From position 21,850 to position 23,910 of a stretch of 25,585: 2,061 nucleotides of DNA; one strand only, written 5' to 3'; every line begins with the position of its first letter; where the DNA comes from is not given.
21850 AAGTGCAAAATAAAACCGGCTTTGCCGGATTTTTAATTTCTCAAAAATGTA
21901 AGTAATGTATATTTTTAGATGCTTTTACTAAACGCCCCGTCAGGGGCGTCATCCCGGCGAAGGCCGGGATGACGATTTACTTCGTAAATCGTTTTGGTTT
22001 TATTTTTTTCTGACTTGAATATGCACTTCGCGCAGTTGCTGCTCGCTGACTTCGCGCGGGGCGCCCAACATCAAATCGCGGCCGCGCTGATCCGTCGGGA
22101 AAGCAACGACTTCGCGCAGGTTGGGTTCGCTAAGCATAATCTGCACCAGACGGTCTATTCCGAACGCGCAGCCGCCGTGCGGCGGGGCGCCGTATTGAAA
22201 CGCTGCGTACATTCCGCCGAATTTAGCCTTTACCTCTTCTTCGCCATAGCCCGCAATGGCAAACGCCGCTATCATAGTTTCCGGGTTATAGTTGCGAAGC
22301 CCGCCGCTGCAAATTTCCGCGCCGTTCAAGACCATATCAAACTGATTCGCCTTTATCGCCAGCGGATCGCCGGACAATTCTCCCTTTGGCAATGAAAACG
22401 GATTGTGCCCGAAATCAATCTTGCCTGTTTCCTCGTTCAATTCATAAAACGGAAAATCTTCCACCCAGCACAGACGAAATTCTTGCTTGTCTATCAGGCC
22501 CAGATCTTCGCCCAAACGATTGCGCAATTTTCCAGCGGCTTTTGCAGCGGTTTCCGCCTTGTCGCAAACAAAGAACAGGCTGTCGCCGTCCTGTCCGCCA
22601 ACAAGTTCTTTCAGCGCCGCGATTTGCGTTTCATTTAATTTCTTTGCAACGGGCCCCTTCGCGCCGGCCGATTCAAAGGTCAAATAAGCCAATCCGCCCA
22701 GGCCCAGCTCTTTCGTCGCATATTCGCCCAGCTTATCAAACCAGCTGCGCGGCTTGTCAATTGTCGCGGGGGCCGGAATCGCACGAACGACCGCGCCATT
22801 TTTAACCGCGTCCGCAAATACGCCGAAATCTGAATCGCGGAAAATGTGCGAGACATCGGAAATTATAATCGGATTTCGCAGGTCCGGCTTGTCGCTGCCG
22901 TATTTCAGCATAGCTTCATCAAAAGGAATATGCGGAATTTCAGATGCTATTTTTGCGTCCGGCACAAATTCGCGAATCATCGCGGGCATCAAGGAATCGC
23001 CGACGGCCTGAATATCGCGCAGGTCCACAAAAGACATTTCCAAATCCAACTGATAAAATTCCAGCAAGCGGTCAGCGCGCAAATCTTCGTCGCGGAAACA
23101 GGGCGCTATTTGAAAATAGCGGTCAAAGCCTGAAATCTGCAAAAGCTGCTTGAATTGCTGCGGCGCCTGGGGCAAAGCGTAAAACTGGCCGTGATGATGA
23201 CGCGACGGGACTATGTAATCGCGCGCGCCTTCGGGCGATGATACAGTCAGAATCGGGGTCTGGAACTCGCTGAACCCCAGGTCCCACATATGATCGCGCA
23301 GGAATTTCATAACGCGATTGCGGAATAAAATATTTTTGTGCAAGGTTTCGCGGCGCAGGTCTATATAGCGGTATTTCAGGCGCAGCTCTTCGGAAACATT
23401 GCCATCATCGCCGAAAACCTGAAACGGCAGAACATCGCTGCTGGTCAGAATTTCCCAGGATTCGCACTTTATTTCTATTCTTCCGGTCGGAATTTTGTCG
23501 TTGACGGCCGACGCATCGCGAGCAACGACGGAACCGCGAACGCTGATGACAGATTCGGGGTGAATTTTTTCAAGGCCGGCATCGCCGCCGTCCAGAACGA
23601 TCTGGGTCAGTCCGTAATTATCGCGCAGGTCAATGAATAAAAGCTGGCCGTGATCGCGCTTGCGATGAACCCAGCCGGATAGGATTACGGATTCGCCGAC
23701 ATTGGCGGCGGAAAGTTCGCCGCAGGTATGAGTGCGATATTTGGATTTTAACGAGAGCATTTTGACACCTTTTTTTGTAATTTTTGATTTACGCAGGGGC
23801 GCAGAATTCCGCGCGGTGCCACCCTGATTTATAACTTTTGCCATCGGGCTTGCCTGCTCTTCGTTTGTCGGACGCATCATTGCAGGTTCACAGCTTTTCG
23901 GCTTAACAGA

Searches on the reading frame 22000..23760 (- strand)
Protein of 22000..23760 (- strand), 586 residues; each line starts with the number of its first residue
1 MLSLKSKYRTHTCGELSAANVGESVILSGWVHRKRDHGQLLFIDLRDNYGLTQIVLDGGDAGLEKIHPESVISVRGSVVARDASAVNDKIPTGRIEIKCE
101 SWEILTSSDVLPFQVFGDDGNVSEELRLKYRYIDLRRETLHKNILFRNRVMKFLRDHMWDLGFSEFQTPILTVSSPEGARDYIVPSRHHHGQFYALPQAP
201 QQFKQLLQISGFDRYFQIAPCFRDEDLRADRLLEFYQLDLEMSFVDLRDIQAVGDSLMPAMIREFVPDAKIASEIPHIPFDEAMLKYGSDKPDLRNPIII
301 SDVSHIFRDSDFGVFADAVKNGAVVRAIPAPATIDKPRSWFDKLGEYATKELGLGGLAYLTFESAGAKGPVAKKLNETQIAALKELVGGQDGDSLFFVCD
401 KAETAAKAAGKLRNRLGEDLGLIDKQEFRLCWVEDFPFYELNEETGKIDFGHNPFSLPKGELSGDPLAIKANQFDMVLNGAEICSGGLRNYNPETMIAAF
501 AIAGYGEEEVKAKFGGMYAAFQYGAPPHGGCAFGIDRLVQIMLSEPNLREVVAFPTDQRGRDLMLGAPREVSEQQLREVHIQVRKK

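Call 5: search_protein_families(library=ncbifam, proteins=[window:22000-23760:-])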
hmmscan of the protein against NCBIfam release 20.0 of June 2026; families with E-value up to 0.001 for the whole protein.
window:22000-23760:- (586 aa): 17 families
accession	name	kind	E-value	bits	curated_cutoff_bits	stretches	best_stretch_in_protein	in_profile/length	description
NF001750.0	PRK00476.1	equivalog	1e-225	750.6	443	1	7-585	3-588/590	aspartate--tRNA ligase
TIGR00459.1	aspS_bact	equivalog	1e-175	585.4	373.85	1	9-586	3-586/586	aspartate--tRNA ligase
NF009460.0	PRK12820.1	equivalog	1.1e-130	437.1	1379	1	11-580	24-614/723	bifunctional aspartyl-tRNA synthetase/aspartyl/glutamyl-tRNA amidotransferase subunit C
NF003483.0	PRK05159.1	equivalog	1.8e-61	208.4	353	2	8-272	3-265/438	aspartate--tRNA(Asn) ligase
TIGR00458.1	aspS_nondisc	equivalog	2.7e-50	171.6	368.4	2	16-267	6-255/428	aspartate--tRNA(Asn) ligase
NF001756.1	PRK00484.1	subfamily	5e-32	111.2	468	2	17-275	46-300/488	lysine--tRNA ligase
TIGR00499.1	lysS_bact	equivalog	1.6e-31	109.6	427.6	2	6-279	39-300/496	lysine--tRNA ligase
NF003037.0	PRK03932.1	equivalog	4e-30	105.1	414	2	18-267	12-264/451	asparagine--tRNA ligase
NF002821.0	PRK02983.1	equivalog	2.4e-27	95.4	742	2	8-253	645-887/1102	bifunctional lysylphosphatidylglycerol synthetase/lysine--tRNA ligase LysX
TIGR00457.1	asnS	equivalog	2.6e-27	95.8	342.6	1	18-273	12-272/455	asparagine--tRNA ligase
NF009101.0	PRK12445.1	subfamily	3.6e-21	75.3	1026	1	7-272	52-312/505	lysine--tRNA ligase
NF005052.0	PRK06462.1-1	equivalog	8e-13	48.2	368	1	122-264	29-172/353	asparagine synthetase A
NF005054.0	PRK06462.1-4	equivalog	1.2e-09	37.6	309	1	130-270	11-160/318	asparagine synthetase A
TIGR00462.1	genX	equivalog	2.5e-09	37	286.9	0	518-554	268-304/304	EF-P lysine aminoacylase EpmA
NF006828.0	PRK09350.1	equivalog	1.4e-08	34.4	264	1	517-558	283-324/325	elongation factor P--(R)-beta-lysine ligase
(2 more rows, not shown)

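Call 32: find_related_loci(query=window:22003-23760:-, collection=metagenome_contigs, flank=2500)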
Query window:22003-23760:- (586 aa) in metagenome_contigs; peptide patterns used: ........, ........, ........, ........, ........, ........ (x = any residue, [..] = any of these).
600 stretches matched a pattern (row limit reached: there are more); 596 encode a relative of the query (tblastn E <= 1e-3); the best 80 are kept; 80 distinct loci.
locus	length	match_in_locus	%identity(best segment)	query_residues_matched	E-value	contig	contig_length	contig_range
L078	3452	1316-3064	81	1-586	0e+0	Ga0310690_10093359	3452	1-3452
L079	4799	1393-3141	80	1-586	0e+0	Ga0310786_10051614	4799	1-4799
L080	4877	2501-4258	77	1-584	0e+0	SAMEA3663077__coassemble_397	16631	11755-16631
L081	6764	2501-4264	71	1-586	0e+0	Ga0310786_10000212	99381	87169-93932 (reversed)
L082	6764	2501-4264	70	1-586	0e+0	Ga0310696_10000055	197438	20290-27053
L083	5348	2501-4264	69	1-586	0e+0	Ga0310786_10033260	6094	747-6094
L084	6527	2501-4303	69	2-586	0e+0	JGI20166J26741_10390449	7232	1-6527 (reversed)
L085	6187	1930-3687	69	1-584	0e+0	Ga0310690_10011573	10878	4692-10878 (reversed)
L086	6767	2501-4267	69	1-586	0e+0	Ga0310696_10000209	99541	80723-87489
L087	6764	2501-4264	68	1-586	0e+0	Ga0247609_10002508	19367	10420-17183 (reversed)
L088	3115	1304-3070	68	1-586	0e+0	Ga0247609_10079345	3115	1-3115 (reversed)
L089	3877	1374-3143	66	4-586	0e+0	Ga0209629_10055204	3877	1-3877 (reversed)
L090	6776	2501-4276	64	1-586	0e+0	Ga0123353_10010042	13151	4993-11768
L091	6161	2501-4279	59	1-584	0e+0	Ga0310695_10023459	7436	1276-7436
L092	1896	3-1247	82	172-586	0e+0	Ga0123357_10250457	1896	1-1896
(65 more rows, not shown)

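Call 65: find_homologous_proteins(query=window:22003-23760:-, max_evalue=1e-100)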
Query window:22003-23760:- (586 aa): 7997 proteins with E <= 1e-100 among 8000 candidates; the best 120 are listed.
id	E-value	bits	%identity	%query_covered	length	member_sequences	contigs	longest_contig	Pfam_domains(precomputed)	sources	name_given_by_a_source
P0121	0.0e+0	1347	100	100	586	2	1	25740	PF01336.32,PF02938.20,PF00152.26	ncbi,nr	ncbi:MAG: aspartate--tRNA ligase [Rickettsiales bacterium]|nr:aspartate--tRNA ligase [Rickettsiales 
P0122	0.0e+0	1151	85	100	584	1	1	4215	PF01336.32,PF02938.20,PF00152.26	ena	-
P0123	0.0e+0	1149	85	100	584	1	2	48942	PF01336.32,PF02938.20,PF00152.26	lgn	-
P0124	0.0e+0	1148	84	100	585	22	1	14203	PF01336.32,PF02938.20,PF00152.26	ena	-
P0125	0.0e+0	1148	85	100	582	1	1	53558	PF01336.32,PF02938.20,PF00152.26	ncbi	-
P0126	0.0e+0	1146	85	100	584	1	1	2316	PF01336.32,PF02938.20,PF00152.26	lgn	-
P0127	0.0e+0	1143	84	100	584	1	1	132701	PF01336.32,PF02938.20,PF00152.26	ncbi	-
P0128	0.0e+0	1143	84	100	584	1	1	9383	PF01336.32,PF02938.20,PF00152.26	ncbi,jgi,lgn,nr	ncbi:MAG: aspartate--tRNA ligase [Rickettsiales bacterium]|jgi:aspartyl-tRNA synthetase|nr:aspartate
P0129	0.0e+0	1140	84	100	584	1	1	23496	PF01336.32,PF02938.20,PF00152.26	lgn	-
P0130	0.0e+0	1140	84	100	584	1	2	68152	PF01336.32,PF02938.20,PF00152.26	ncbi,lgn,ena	-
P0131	0.0e+0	1139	84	100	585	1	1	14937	PF01336.32,PF02938.20,PF00152.26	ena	-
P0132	0.0e+0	1137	83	100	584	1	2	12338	PF01336.32,PF02938.20,PF00152.26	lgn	-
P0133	0.0e+0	1137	83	100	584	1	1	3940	PF01336.32,PF02938.20,PF00152.26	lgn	-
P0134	0.0e+0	1137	83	100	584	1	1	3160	PF01336.32,PF02938.20,PF00152.26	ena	-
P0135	0.0e+0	1136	83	100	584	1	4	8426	PF01336.32,PF02938.20,PF00152.26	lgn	-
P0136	0.0e+0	1135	83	100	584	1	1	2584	PF01336.32,PF02938.20,PF00152.26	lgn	-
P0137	0.0e+0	1135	83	100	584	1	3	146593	PF01336.32,PF02938.20,PF00152.26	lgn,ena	-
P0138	0.0e+0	1134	83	100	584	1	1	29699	PF01336.32,PF02938.20,PF00152.26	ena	-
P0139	0.0e+0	1133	83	100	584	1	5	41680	PF01336.32,PF02938.20,PF00152.26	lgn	-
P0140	0.0e+0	1130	83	100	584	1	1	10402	PF01336.32,PF02938.20,PF00152.26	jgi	-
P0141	0.0e+0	1130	83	100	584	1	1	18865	PF01336.32,PF02938.20,PF00152.26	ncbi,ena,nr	ncbi:MAG: aspartate--tRNA ligase [Alphaproteobacteria bacterium]|nr:aspartate--tRNA ligase [Alphapro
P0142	0.0e+0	1128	82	100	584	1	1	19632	PF01336.32,PF02938.20,PF00152.26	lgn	-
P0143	0.0e+0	1128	82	100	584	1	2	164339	PF01336.32,PF02938.20,PF00152.26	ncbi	-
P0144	0.0e+0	1127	82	100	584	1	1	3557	PF01336.32,PF02938.20,PF00152.26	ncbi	-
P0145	0.0e+0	1126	82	100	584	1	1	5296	PF01336.32,PF02938.20,PF00152.26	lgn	-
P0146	0.0e+0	1126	82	100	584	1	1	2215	PF01336.32,PF02938.20,PF00152.26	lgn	-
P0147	0.0e+0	1126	82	100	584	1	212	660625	PF01336.32,PF02938.20,PF00152.26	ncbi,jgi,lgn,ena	-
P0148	0.0e+0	1125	82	100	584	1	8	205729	PF01336.32,PF02938.20,PF00152.26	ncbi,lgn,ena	-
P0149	0.0e+0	1125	82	100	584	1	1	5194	PF01336.32,PF02938.20,PF00152.26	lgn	-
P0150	0.0e+0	1125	82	100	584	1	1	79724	PF01336.32,PF02938.20,PF00152.26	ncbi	-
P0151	0.0e+0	1125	82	100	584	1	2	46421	PF01336.32,PF02938.20,PF00152.26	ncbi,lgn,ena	-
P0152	0.0e+0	1125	82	100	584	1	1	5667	PF01336.32,PF02938.20,PF00152.26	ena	-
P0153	0.0e+0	1124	82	100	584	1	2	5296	PF01336.32,PF02938.20,PF00152.26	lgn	-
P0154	0.0e+0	1124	82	100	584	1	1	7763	PF01336.32,PF02938.20,PF00152.26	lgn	-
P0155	0.0e+0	1124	83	100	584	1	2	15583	PF01336.32,PF02938.20,PF00152.26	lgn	-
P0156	0.0e+0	1124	82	100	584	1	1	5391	PF01336.32,PF02938.20,PF00152.26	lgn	-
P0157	0.0e+0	1124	82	100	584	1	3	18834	PF01336.32,PF02938.20,PF00152.26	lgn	-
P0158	0.0e+0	1124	82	100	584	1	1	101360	PF01336.32,PF02938.20,PF00152.26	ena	-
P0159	0.0e+0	1124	82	100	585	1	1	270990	PF01336.32,PF02938.20,PF00152.26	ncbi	-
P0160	0.0e+0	1124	82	100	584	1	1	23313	PF01336.32,PF02938.20,PF00152.26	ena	-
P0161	0.0e+0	1124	82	100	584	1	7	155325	PF01336.32,PF02938.20,PF00152.26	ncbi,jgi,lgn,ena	-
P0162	0.0e+0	1124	82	100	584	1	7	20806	PF01336.32,PF02938.20,PF00152.26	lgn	-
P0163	0.0e+0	1123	82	100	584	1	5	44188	PF01336.32,PF02938.20,PF00152.26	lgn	-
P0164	0.0e+0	1123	82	100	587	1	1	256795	PF01336.32,PF02938.20,PF00152.26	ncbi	-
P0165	0.0e+0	1123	82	100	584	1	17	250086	PF01336.32,PF02938.20,PF00152.26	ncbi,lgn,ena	-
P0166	0.0e+0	1123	82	100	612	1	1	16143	PF01336.32,PF02938.20,PF00152.26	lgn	-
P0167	0.0e+0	1123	82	100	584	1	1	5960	PF01336.32,PF02938.20,PF00152.26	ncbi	-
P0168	0.0e+0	1123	82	100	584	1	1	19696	PF01336.32,PF02938.20,PF00152.26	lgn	-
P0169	0.0e+0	1122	82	100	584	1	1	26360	PF01336.32,PF02938.20,PF00152.26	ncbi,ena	-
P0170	0.0e+0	1122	82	100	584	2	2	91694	PF01336.32,PF02938.20,PF00152.26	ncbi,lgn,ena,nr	ncbi:MAG: aspartate--tRNA ligase [Alphaproteobacteria bacterium]|nr:aspartate--tRNA ligase [Alphapro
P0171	0.0e+0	1122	82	100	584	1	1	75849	PF01336.32,PF02938.20,PF00152.26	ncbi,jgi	-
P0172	0.0e+0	1122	82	100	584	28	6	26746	PF01336.32,PF02938.20,PF00152.26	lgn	-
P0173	0.0e+0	1121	82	100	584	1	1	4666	PF01336.32,PF02938.20,PF00152.26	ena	-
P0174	0.0e+0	1121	82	100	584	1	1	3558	PF01336.32,PF02938.20,PF00152.26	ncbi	-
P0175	0.0e+0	1121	83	100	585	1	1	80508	PF01336.32,PF02938.20,PF00152.26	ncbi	-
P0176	0.0e+0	1121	82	100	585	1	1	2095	PF01336.32,PF02938.20,PF00152.26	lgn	-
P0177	0.0e+0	1121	82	100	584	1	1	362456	PF01336.32,PF02938.20,PF00152.26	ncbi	-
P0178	0.0e+0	1120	82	100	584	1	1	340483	PF01336.32,PF02938.20,PF00152.26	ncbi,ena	-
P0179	0.0e+0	1120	82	100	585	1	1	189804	PF01336.32,PF02938.20,PF00152.26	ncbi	-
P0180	0.0e+0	1119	82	100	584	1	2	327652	PF01336.32,PF02938.20,PF00152.26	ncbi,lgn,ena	-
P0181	0.0e+0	1119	82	100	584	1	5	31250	PF01336.32,PF02938.20,PF00152.26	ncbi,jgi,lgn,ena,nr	ncbi:MAG TPA: aspartate--tRNA ligase [Alphaproteobacteria bacterium]|nr:aspartate--tRNA ligase [Alph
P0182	0.0e+0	1118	82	100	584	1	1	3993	PF01336.32,PF02938.20,PF00152.26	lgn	-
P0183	0.0e+0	1117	81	100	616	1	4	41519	PF01336.32,PF02938.20,PF00152.26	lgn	-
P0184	0.0e+0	1117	81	100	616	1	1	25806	PF01336.32,PF02938.20,PF00152.26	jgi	-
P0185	0.0e+0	1117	82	100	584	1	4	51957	PF01336.32,PF02938.20,PF00152.26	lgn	-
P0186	0.0e+0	1116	82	100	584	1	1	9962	PF01336.32,PF02938.20,PF00152.26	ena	-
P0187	0.0e+0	1116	82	100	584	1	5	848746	PF01336.32,PF02938.20,PF00152.26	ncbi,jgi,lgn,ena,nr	ncbi:MAG TPA: aspartate--tRNA ligase [Alphaproteobacteria bacterium]|nr:aspartate--tRNA ligase [Alph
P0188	0.0e+0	1116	82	100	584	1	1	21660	PF01336.32,PF02938.20,PF00152.26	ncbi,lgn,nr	ncbi:MAG: aspartate--tRNA ligase [Alphaproteobacteria bacterium]|nr:aspartate--tRNA ligase [Alphapro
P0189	0.0e+0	1115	81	100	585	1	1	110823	PF01336.32,PF02938.20,PF00152.26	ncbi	-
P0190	0.0e+0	1115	81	100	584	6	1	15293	PF01336.32,PF02938.20,PF00152.26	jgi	-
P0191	0.0e+0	1114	82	100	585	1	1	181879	PF01336.32,PF02938.20,PF00152.26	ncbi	-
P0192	0.0e+0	1114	82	100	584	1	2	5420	PF01336.32,PF02938.20,PF00152.26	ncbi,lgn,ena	-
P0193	0.0e+0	1112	81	100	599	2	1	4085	PF01336.32,PF02938.20,PF00152.26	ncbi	-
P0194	0.0e+0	1112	82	100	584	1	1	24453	PF01336.32,PF02938.20,PF00152.26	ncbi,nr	ncbi:MAG: aspartate--tRNA ligase [Alphaproteobacteria bacterium]|nr:aspartate--tRNA ligase [Alphapro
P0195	0.0e+0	1112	81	100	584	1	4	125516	PF01336.32,PF02938.20,PF00152.26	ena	-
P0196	0.0e+0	1112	81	100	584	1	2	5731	PF01336.32,PF02938.20,PF00152.26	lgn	-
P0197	0.0e+0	1109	81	100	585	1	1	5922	PF01336.32,PF02938.20,PF00152.26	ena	-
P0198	0.0e+0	1109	81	100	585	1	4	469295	PF01336.32,PF02938.20,PF00152.26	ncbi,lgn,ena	-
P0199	0.0e+0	1109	81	100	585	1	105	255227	PF01336.32,PF02938.20,PF00152.26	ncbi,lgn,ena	-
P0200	0.0e+0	1109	81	100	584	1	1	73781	PF01336.32,PF02938.20,PF00152.26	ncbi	-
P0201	0.0e+0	1109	81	100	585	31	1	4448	PF01336.32,PF02938.20,PF00152.26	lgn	-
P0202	0.0e+0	1108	81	100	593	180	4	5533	PF01336.32,PF02938.20,PF00152.26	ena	-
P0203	0.0e+0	1108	81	100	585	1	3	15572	PF01336.32,PF02938.20,PF00152.26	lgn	-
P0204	0.0e+0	1108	81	100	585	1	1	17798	PF01336.32,PF02938.20,PF00152.26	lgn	-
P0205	0.0e+0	1108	81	100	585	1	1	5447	PF01336.32,PF02938.20,PF00152.26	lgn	-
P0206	0.0e+0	1108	81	100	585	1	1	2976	PF01336.32,PF02938.20,PF00152.26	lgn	-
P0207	0.0e+0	1108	81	100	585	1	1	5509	PF01336.32,PF02938.20,PF00152.26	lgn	-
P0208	0.0e+0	1107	81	100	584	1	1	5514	PF01336.32,PF02938.20,PF00152.26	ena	-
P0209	0.0e+0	1106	81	100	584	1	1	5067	PF01336.32,PF02938.20,PF00152.26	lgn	-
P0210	0.0e+0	1105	81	100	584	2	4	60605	PF01336.32,PF02938.20,PF00152.26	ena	-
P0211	0.0e+0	1105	82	100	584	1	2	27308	PF01336.32,PF02938.20,PF00152.26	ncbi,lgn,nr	ncbi:MAG: aspartate--tRNA ligase [Alphaproteobacteria bacterium]|nr:aspartate--tRNA ligase [Alphapro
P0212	0.0e+0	1105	81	100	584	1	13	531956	PF01336.32,PF02938.20,PF00152.26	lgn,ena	-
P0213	0.0e+0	1101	81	100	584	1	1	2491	PF01336.32,PF02938.20,PF00152.26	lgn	-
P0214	0.0e+0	1099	81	100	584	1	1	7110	PF01336.32,PF02938.20,PF00152.26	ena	-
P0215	0.0e+0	1094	81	100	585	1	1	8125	PF01336.32,PF02938.20,PF00152.26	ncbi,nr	ncbi:MAG: aspartate--tRNA ligase [Rickettsiales bacterium]|nr:aspartate--tRNA ligase [Rickettsiales 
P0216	0.0e+0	1094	79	100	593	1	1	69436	PF01336.32,PF02938.20,PF00152.26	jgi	-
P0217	0.0e+0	1092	80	100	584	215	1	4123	PF01336.32,PF02938.20,PF00152.26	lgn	-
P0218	0.0e+0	1092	79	100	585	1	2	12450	PF01336.32,PF02938.20,PF00152.26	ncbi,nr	ncbi:MAG: aspartate--tRNA ligase [Alphaproteobacteria bacterium]|nr:aspartate--tRNA ligase [Alphapro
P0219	0.0e+0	1091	79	100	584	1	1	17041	PF01336.32,PF02938.20,PF00152.26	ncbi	ncbi:MAG: aspartate--tRNA ligase [Alphaproteobacteria bacterium]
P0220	0.0e+0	1091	79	100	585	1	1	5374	PF01336.32,PF02938.20,PF00152.26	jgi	-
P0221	0.0e+0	1090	79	100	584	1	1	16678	PF01336.32,PF02938.20,PF00152.26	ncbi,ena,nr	ncbi:aspartate--tRNA ligase [bacterium]|nr:aspartate--tRNA ligase [bacterium]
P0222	0.0e+0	1088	78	100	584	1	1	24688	PF01336.32,PF02938.20,PF00152.26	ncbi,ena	-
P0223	0.0e+0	1086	80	100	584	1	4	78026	PF01336.32,PF02938.20,PF00152.26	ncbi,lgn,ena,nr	ncbi:MAG: aspartate--tRNA ligase [Alphaproteobacteria bacterium]|nr:aspartate--tRNA ligase [Alphapro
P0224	0.0e+0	1085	80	100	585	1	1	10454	PF01336.32,PF02938.20,PF00152.26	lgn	-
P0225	0.0e+0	1082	78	100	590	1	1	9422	PF01336.32,PF02938.20,PF00152.26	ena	-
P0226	0.0e+0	1082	79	100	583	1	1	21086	PF01336.32,PF02938.20,PF00152.26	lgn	-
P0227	0.0e+0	1080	79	100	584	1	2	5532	PF01336.32,PF02938.20,PF00152.26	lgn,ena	-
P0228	0.0e+0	1077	79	100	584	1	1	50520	PF01336.32,PF02938.20,PF00152.26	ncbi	-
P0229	0.0e+0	1075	79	100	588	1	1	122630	PF01336.32,PF02938.20,PF00152.26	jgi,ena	-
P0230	0.0e+0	1075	79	100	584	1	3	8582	PF01336.32,PF02938.20,PF00152.26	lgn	-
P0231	0.0e+0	1075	78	100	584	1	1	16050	PF01336.32,PF02938.20,PF00152.26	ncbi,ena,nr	ncbi:aspartate--tRNA ligase [bacterium]|nr:aspartate--tRNA ligase [bacterium]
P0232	0.0e+0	1074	79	100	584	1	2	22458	PF01336.32,PF02938.20,PF00152.26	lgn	-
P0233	0.0e+0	1074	79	100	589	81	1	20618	PF01336.32,PF02938.20,PF00152.26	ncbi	-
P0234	0.0e+0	1073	79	100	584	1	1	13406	PF01336.32,PF02938.20,PF00152.26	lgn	-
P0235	0.0e+0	1072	79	100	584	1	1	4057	PF01336.32,PF02938.20,PF00152.26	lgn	-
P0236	0.0e+0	1071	79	100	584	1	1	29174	PF01336.32,PF02938.20,PF00152.26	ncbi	-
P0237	0.0e+0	1071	78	100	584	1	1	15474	PF01336.32,PF02938.20,PF00152.26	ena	-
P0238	0.0e+0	1070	80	100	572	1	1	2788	PF01336.32,PF00152.26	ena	-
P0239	0.0e+0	1064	78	100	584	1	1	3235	PF01336.32,PF02938.20,PF00152.26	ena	-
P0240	0.0e+0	1062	81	97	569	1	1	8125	PF01336.32,PF02938.20,PF00152.26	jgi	jgi:aspartyl-tRNA synthetase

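Call 66: find_encoding_contigs(protein=P0128, flank=1200, max_places=3)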
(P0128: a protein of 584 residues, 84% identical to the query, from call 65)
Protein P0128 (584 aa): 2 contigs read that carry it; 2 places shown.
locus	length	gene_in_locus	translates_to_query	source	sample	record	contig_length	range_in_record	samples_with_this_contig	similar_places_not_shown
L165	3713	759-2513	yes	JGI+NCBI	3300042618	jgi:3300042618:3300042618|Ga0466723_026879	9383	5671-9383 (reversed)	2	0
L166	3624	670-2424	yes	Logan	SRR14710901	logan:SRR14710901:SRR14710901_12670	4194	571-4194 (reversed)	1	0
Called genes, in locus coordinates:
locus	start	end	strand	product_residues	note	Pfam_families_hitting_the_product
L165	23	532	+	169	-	-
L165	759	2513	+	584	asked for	PF01336:tRNA_anti-codon, PF00152:tRNA-synt_2, PF02938:GAD (faint)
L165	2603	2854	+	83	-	-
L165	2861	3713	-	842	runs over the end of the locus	-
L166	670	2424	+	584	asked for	PF01336:tRNA_anti-codon, PF00152:tRNA-synt_2, PF02938:GAD (faint)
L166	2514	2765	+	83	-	-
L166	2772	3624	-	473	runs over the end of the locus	?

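Call 67: find_encoding_contigs(protein=P0215, flank=1200, max_places=3)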
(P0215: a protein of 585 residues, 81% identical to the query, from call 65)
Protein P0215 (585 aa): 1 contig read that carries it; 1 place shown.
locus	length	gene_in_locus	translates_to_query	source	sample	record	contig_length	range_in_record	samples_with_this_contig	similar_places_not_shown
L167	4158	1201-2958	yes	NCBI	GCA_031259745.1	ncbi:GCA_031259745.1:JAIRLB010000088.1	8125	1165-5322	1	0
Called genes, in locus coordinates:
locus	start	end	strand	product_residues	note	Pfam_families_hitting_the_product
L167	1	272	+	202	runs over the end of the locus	PF10544:T5orf172, PF13455:MUG113 (weak)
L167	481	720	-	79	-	PF01336:tRNA_anti-codon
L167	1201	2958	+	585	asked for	PF01336:tRNA_anti-codon, PF00152:tRNA-synt_2, PF02938:GAD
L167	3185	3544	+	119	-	-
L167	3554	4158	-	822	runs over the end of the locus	-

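Call 68: find_encoding_contigs(protein=P0187, flank=1200, max_places=4)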
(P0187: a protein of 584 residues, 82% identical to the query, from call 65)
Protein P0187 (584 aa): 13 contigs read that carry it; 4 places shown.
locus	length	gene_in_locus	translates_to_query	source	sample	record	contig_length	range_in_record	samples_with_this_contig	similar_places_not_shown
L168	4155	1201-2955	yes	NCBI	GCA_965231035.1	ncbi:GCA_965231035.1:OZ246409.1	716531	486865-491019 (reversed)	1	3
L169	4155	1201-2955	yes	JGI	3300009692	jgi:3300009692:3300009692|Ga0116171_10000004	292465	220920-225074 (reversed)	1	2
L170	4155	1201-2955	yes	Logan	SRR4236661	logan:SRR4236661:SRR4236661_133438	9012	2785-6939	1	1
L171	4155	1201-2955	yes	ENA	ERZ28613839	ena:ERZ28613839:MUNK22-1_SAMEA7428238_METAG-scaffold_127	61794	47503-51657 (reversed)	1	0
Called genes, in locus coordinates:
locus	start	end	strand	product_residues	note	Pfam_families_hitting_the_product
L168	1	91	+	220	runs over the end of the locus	PF03167:UDG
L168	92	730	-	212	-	PF09411:PagL (weak)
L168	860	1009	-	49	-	-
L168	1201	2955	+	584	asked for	PF01336:tRNA_anti-codon, PF00152:tRNA-synt_2, PF02938:GAD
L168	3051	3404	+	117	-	-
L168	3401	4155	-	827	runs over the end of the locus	PF05170:AsmA (faint)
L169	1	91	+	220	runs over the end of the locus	PF03167:UDG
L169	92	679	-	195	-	PF09411:PagL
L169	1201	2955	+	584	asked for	PF01336:tRNA_anti-codon, PF00152:tRNA-synt_2, PF02938:GAD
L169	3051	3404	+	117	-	-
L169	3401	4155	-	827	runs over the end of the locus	PF05170:AsmA (faint)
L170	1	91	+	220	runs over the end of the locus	PF03167:UDG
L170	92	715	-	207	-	PF09411:PagL (weak)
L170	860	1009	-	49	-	-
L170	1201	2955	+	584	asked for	PF01336:tRNA_anti-codon, PF00152:tRNA-synt_2, PF02938:GAD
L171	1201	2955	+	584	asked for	PF01336:tRNA_anti-codon, PF00152:tRNA-synt_2, PF02938:GAD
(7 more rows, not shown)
